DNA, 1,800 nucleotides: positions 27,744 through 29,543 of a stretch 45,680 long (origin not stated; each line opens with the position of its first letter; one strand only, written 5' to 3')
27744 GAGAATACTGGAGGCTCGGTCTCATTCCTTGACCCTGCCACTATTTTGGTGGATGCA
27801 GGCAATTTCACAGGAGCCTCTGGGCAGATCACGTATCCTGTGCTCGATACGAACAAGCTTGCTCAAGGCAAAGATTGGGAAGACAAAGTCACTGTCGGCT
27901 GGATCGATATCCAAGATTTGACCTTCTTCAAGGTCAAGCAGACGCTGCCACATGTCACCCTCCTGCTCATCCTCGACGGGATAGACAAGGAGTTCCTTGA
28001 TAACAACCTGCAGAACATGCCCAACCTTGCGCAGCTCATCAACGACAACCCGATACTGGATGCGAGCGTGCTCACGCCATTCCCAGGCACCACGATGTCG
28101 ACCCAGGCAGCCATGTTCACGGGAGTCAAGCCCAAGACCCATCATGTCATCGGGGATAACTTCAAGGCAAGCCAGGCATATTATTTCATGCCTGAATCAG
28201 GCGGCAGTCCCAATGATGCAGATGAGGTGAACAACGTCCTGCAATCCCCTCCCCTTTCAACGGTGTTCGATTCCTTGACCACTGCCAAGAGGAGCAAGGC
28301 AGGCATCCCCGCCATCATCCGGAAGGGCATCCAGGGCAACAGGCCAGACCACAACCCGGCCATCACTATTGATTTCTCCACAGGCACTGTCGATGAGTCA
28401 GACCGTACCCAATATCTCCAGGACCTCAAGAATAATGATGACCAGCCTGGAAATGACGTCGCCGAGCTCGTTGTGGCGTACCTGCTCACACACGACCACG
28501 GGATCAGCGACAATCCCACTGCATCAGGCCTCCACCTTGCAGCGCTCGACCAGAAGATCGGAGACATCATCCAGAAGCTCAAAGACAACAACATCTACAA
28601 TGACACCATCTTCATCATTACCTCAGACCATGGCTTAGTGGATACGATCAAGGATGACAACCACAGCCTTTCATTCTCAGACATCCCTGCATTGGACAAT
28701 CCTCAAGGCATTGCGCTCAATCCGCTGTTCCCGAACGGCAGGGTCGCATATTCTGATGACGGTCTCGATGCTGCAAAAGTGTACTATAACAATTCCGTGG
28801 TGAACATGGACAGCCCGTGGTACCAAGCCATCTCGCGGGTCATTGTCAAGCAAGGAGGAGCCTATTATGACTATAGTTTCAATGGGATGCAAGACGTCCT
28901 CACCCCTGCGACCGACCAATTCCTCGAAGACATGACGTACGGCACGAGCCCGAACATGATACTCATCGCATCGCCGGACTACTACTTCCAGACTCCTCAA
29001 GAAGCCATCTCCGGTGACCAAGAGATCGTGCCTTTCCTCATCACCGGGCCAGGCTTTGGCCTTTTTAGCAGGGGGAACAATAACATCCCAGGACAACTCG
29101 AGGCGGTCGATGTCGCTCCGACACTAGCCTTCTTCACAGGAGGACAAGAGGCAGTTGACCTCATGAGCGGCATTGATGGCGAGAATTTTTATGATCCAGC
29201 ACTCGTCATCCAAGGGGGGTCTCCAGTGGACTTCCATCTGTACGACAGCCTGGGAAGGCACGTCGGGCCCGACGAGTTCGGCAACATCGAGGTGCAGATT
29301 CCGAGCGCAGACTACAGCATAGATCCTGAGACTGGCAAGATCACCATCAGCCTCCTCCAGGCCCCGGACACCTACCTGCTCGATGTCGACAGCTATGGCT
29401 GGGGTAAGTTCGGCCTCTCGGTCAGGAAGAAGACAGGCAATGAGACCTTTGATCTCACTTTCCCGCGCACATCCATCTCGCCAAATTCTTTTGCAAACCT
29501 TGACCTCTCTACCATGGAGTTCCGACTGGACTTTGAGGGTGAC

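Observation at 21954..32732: One polypeptide fuses an intact subtilisin protease and an NPP-type phosphodiesterase to Ca-binding adhesion modules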

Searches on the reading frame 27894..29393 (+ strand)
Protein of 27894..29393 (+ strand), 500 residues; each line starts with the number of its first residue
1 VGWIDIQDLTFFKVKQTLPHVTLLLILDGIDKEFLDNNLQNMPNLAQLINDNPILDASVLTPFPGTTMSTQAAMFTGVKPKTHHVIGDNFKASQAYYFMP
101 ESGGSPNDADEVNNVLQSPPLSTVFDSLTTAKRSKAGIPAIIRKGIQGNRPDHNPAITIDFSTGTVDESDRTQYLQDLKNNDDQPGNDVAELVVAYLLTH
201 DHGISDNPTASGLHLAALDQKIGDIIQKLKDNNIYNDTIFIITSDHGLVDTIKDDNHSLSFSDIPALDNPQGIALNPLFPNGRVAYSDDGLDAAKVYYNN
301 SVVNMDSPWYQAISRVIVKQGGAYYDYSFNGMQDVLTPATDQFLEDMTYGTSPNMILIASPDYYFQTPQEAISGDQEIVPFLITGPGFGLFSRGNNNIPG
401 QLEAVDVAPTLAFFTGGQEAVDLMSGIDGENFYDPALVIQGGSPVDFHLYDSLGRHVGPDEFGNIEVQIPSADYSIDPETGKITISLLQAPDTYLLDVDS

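Call 10: search_solved_structures(query=window:27894-29393:+, show_alignments=3, max_evalue=0.01)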
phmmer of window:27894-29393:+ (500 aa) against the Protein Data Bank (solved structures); distinct sequences matched with E-value up to 0.01: 10.
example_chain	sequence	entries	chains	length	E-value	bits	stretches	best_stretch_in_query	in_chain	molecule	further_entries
2gsn_A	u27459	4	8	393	1.1e-05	27.6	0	17-91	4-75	phosphodiesterase-nucleotide pyrophosphatase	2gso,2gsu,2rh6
7mw8_D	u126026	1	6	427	5.7e-05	25.3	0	17-91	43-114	Phosphodiesterase-nucleotide pyrophosphatase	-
4lqy_A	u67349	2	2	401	0.00016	23.8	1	17-254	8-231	Bis(5'-adenosyl)-triphosphatase ENPP4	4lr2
7n1s_A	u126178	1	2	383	0.00021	23.4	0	19-91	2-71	Phosphodiesterase-nucleotide pyrophosphatase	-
9fvt_A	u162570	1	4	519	0.00057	22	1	215-279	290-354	Sulfatase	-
6b0k_A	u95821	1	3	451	0.00065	21.8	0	206-247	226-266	Iota-carrageenan sulfatase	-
6b0j_A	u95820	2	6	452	0.00065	21.8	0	206-247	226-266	Iota-carrageenan sulfatase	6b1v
6bia_A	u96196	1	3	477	0.00086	21.4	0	206-247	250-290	Sulfatase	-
2qzu_A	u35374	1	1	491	0.001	21.1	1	216-249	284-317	Putative sulfatase yidJ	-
5ege_A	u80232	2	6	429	0.0036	19.3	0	22-88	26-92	Ectonucleotide pyrophosphatase/phosphodiesterase family member 6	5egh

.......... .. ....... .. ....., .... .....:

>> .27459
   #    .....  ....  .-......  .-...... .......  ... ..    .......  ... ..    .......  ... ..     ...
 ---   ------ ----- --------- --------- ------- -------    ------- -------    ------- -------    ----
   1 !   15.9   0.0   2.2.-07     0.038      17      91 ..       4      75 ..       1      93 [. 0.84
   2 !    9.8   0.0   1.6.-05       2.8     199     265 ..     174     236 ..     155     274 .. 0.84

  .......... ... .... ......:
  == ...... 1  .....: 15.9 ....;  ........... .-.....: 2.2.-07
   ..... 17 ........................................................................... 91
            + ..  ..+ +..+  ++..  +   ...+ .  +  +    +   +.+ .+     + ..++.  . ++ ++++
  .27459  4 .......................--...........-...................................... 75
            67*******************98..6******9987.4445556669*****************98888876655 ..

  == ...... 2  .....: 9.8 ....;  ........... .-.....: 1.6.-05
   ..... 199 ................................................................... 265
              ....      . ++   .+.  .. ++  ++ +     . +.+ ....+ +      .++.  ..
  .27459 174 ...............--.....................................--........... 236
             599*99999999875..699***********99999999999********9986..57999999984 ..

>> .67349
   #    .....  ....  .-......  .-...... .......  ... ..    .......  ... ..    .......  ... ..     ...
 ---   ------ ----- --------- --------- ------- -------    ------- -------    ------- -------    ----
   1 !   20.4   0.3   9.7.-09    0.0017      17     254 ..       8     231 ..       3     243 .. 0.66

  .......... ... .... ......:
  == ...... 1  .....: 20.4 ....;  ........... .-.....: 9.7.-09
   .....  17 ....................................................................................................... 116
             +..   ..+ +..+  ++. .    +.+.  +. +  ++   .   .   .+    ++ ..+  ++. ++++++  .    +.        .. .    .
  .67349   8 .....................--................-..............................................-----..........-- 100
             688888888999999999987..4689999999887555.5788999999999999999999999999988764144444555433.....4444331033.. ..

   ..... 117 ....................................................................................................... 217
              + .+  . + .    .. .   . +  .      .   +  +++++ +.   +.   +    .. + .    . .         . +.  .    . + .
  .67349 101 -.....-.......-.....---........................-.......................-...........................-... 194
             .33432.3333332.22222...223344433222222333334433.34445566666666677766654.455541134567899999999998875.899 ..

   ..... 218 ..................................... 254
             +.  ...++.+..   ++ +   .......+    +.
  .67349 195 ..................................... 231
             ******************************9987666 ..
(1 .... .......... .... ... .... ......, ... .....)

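Call 13: find_homologous_proteins(query=window:27894-29393:+, max_evalue=0.001)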
Query window:27894-29393:+: 8000 candidates shared short words with the query, none scored E <= 0.001.
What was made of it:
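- Tried and rejected: The same tool found nothing with the NPP-like region alone (call 13).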

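Call 22: search_protein_representatives(protein=window:27894-29393:+)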
Query: 500 residues. Proteins with E-value up to 0.001 (for the whole library): 111; up to 1e-10: 24; up to 1e-30: 14. The best 111 are listed.
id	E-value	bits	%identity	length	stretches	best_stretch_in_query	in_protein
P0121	3.9e-198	675.6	60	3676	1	1-499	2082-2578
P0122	6.3e-169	579.3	56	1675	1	2-499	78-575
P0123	1.1e-166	571.9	56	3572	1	1-499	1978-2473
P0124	7.3e-157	539.5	53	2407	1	1-500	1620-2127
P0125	8.2e-109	381.0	42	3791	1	1-496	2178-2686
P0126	5.0e-98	345.4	44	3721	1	1-499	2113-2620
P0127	2.1e-80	287.3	38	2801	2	2-364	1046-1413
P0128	5.7e-77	276.0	38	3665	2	1-359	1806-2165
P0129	2.7e-73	263.9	37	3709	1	1-498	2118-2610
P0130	1.5e-65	238.3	33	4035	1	3-498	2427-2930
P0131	5.1e-62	226.7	35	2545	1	2-497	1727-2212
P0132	9.2e-62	225.8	36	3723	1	8-489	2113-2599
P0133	1.2e-61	225.5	36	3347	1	2-497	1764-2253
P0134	6.3e-54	200.0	42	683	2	286-499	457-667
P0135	1.1e-29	120.0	39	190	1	74-261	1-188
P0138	2.6e-18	82.5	36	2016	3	401-496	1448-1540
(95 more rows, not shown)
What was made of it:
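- Tried and rejected: The exhaustive HMMER search was what found it (call 22).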

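Call 25: list_cluster_members(proteins=[P0121, P0123, P0125, P0126, P0128, P0129, P0130, P0132, P0133, P0124])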
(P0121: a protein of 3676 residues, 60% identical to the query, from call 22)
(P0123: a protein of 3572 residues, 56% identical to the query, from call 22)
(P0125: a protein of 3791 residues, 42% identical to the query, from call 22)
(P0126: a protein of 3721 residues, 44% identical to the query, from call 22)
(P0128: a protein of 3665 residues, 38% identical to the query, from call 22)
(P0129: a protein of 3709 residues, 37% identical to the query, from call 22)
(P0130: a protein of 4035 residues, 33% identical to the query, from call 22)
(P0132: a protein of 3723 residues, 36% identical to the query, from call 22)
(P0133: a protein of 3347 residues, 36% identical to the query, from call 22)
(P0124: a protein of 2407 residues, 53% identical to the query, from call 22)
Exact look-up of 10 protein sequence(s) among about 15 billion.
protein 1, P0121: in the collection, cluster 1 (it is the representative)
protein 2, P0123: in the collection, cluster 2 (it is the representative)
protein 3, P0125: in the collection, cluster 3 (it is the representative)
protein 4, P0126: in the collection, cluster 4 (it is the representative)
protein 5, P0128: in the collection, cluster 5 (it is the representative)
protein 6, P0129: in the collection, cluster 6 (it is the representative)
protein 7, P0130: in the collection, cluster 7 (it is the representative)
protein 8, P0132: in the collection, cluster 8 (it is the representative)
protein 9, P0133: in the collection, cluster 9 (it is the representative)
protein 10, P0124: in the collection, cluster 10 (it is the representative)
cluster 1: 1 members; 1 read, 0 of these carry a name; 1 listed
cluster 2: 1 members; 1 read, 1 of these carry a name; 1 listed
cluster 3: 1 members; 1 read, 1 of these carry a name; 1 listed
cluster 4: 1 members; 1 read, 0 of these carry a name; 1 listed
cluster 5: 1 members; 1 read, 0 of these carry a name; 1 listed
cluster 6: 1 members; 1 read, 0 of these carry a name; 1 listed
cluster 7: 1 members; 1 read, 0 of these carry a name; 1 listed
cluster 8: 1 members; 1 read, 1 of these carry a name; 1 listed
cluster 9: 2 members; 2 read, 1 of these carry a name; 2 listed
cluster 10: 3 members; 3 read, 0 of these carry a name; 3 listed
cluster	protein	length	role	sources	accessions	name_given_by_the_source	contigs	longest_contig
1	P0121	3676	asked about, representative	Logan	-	-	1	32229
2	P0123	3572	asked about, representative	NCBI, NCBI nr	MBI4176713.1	MAG: S8 family serine peptidase [Candidatus Aenigmarchaeota archaeon] | S8 family serine peptidase [Candidatus Aenigmarchaeota archaeon]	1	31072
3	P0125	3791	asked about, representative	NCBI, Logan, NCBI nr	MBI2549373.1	S8 family serine peptidase [Candidatus Woesearchaeota archaeon]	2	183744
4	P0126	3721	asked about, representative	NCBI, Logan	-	-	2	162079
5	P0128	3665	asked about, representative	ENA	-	-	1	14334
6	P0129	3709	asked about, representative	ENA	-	-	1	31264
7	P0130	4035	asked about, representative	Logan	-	-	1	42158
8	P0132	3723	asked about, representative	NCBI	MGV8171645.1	MAG: S8 family serine peptidase [Candidatus Woesearchaeota archaeon]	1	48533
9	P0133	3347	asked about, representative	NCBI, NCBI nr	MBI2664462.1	S8 family serine peptidase [Candidatus Woesearchaeota archaeon]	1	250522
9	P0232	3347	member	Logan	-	-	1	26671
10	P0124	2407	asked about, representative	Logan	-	-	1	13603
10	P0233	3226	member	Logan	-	-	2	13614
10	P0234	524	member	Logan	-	-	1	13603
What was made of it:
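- Aenigmarchaeota MAGs (call 25).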

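Call 29: search_solved_structures(query=A1, show_alignments=4, max_evalue=0.01)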
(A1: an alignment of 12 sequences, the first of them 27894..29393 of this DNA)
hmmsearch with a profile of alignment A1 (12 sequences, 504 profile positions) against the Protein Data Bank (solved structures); distinct sequences matched with E-value up to 0.01: 65 (the best 60 are shown).
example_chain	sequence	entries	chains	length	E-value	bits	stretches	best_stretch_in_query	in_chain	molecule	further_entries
4lqy_A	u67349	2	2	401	7.5e-11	44.6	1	19-257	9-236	Bis(5'-adenosyl)-triphosphatase ENPP4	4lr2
2gsn_A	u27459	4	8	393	9.3e-09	37.7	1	18-92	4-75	phosphodiesterase-nucleotide pyrophosphatase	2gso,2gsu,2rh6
7mw8_D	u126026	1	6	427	5.3e-08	35.2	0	18-92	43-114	Phosphodiesterase-nucleotide pyrophosphatase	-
7n1s_A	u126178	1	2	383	2.2e-07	33.2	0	19-92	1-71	Phosphodiesterase-nucleotide pyrophosphatase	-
2qzu_A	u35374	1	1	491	3.2e-07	32.6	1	214-249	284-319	Putative sulfatase yidJ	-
5ven_A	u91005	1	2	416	5.1e-07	32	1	200-258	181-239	Ectonucleotide pyrophosphatase/phosphodiesterase family member 5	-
5veo_A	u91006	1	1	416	1.9e-06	30.1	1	200-258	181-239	Ectonucleotide pyrophosphatase/phosphodiesterase family member 5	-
5vem_A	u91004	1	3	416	2.3e-06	29.8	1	200-257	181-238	Ectonucleotide pyrophosphatase/phosphodiesterase family member 5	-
4upk_A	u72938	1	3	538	3.8e-06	29.1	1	214-245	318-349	PHOSPHONATE MONOESTER HYDROLASE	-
5tj3_A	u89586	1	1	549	7.2e-06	28.2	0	187-436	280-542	Alkaline phosphatase PafA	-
6c01_A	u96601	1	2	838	1.3e-05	27.3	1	23-106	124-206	Ectonucleotide pyrophosphatase/phosphodiesterase family member 3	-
9nir_A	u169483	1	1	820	1.3e-05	27.3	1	23-105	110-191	Ectonucleotide pyrophosphatase/phosphodiesterase family member 3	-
6f2t_A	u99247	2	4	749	1.3e-05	27.3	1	23-102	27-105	Ectonucleotide pyrophosphatase/phosphodiesterase family member 3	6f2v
6g4g_A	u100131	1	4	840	1.8e-05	26.8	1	23-102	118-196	Ectonucleotide pyrophosphatase/phosphodiesterase family member 3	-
9fvt_A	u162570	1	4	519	2.2e-05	26.6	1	205-254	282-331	Sulfatase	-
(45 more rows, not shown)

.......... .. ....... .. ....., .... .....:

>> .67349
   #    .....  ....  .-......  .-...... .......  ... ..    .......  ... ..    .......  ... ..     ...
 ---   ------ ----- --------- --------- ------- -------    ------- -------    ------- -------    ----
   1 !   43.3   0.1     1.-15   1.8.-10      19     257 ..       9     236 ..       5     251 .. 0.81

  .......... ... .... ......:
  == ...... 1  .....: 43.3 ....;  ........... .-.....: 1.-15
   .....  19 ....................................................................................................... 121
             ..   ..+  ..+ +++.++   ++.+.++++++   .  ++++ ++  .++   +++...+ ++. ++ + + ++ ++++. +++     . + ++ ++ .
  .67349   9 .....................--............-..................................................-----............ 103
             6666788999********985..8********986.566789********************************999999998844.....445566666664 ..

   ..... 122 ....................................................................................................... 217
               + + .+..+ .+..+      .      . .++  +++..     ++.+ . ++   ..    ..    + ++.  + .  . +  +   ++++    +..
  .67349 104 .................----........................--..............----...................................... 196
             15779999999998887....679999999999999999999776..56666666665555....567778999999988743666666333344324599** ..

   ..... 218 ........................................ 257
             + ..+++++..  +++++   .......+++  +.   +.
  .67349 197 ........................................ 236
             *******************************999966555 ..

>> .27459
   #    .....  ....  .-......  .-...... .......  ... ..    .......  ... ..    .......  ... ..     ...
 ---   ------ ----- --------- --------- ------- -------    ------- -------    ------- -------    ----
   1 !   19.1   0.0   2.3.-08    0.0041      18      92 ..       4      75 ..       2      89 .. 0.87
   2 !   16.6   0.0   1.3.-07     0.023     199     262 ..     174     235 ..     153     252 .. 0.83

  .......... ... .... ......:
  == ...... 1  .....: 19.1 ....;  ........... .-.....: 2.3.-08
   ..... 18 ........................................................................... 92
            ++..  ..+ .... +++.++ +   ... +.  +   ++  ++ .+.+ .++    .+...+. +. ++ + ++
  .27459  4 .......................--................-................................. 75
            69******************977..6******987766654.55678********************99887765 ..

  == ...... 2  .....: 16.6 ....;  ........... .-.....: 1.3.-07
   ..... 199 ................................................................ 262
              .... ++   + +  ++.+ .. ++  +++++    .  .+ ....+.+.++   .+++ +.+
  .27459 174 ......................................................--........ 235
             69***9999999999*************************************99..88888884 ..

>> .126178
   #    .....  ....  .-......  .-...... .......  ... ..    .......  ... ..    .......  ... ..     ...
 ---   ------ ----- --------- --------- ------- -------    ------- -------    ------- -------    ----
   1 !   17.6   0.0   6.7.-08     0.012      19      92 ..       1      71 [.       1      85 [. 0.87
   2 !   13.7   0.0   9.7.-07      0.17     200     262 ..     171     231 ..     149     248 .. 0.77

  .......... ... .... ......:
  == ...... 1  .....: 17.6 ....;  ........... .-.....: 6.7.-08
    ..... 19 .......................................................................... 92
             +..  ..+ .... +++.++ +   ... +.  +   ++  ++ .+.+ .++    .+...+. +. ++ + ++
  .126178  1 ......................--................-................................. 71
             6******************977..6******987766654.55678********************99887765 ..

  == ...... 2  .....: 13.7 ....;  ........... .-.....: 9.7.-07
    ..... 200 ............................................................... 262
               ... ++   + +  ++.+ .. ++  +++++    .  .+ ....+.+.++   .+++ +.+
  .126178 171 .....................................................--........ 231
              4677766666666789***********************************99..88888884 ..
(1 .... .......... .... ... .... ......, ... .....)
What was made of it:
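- On NPP / type I phosphodiesterase (PF01663, alkaline phosphatase superfamily): T2047 aligns with the nucleophile Thr of Xac NPP and ENPP4 (calls 10, 29).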

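Call 37: find_related_loci(query=window:27894-29393:+, collection=genome_contigs, flank=10000)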
Query window:27894-29393:+ (500 aa) in genome_contigs; peptide patterns used: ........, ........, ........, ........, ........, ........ (x = any residue, [..] = any of these).
58 stretches matched a pattern; 1 encode a relative of the query (tblastn E <= 1e-3); 1 distinct loci.
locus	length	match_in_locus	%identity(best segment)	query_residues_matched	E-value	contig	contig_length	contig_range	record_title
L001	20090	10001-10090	63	218-247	1e-7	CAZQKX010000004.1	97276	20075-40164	MAG TPA_asm: uncultured Pirellulales bacterium isolate SRP167671_co1_135 genome assembly, contig: NODE_183_length_97276_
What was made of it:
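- Tried and rejected: With the single sequence it gave only an irrelevant Pirellulales hit (call 37).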

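Call 38: find_homologous_proteins(query=A1, max_evalue=0.00001)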
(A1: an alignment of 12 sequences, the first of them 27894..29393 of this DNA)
Query A1 (12 sequences) (500 aa, profile of the alignment): 1 proteins with E <= 0.00001 among 8000 candidates.
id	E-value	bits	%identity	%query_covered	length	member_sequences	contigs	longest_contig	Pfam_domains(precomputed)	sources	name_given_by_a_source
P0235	2.1e-6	45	28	14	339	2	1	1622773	PF01663.28,PF00884.29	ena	-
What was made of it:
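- Tried and rejected: With the family alignment it found one unrelated hit (call 38).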

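Call 40: predict_structure(alignment_id=A1)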
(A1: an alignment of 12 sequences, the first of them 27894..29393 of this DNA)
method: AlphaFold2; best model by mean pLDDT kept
length: 500 residues; sequences in the alignment: 12
mean_pLDDT: 49.3   pTM: 0.35
mean pLDDT of the five models: 49.3, 47.6, 47.1, 47.0, 46.7
residues with pLDDT >= 90: 21; 70-90: 110; 50-70: 56; < 50: 313
segments of 3 or more residues with pLDDT < 50: 1-33, 43-45, 47-215, 217-254, 367-435
pLDDT, mean of each block of 10 residues (from residue 1): 27 26 30 51 49 31 28 31 27 30 39 42 36 33 30 28 35 32 29 29 32 44 44 35 28 52 76 77 73 89 85 88 88 87 61 78 56 28 34 28 27 33 31 55 79 87 80 72 71 82
secondary structure, 60 per line:
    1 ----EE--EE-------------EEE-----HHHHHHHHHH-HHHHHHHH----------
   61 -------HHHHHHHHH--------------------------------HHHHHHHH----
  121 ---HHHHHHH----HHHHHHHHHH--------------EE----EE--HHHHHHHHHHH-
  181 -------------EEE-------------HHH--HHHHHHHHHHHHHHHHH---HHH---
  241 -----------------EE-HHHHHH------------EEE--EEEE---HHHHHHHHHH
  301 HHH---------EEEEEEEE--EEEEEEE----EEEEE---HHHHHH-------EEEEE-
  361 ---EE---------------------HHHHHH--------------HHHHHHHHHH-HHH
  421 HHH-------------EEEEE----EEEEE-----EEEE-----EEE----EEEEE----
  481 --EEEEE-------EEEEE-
elements in order: E24-26 H32-41 H43-50 H68-76 H109-116 H124-130 H135-144 H169-179 E194-196 H215-231 H261-266 E279-281 E284-287 H291-303 E313-320 E323-329 E334-338 H342-347 E355-359 H387-392 H407-416 H418-423 E437-441 E446-450 E456-459 E465-467 E472-476 E483-487 E495-499
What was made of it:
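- Tried and rejected: The first AlphaFold run used a 12-sequence alignment and was unusable (pLDDT 49, call 40), so it was not used for fold search.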

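Call 65: predict_structure(alignment_id=A3)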
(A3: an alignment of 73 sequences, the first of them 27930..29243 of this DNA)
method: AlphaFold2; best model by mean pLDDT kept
length: 438 residues; sequences in the alignment: 73
mean_pLDDT: 89.5   pTM: 0.91
mean pLDDT of the five models: 89.5, 89.2, 88.9, 88.6, 88.1
residues with pLDDT >= 90: 332; 70-90: 56; 50-70: 39; < 50: 11
segments of 3 or more residues with pLDDT < 50: 1-5, 194-196
pLDDT, mean of each block of 10 residues (from residue 1): 59 96 96 98 97 96 97 89 56 69 91 97 95 94 88 89 85 89 87 51 93 96 95 94 93 96 94 96 98 97 98 97 98 94 97 92 94 90 86 98 95 96 70 57
secondary structure, 60 per line:
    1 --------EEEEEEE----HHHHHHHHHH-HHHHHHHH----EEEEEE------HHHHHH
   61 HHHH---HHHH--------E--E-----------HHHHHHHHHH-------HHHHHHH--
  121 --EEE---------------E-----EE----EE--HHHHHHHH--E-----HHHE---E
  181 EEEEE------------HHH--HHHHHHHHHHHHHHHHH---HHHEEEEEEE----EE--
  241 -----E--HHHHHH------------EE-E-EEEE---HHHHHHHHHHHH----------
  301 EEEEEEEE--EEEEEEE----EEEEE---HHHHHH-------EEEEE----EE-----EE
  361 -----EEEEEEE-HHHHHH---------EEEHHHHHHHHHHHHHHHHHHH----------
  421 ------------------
elements in order: E9-15 H20-29 H31-38 E43-48 H55-64 H68-71 H95-104 H112-118 E123-125 H157-164 E180-185 H203-219 E226-232 H249-254 E272-275 H279-290 E301-308 E311-317 E322-326 H330-335 E343-347 E366-372 H374-379 E389-391 H392-410
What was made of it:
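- On NPP / type I phosphodiesterase (PF01663, alkaline phosphatase superfamily): AlphaFold pLDDT 89.5, pTM 0.91 (call 65).
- Tried and rejected: The second run used 73 sequences and was good (call 65).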
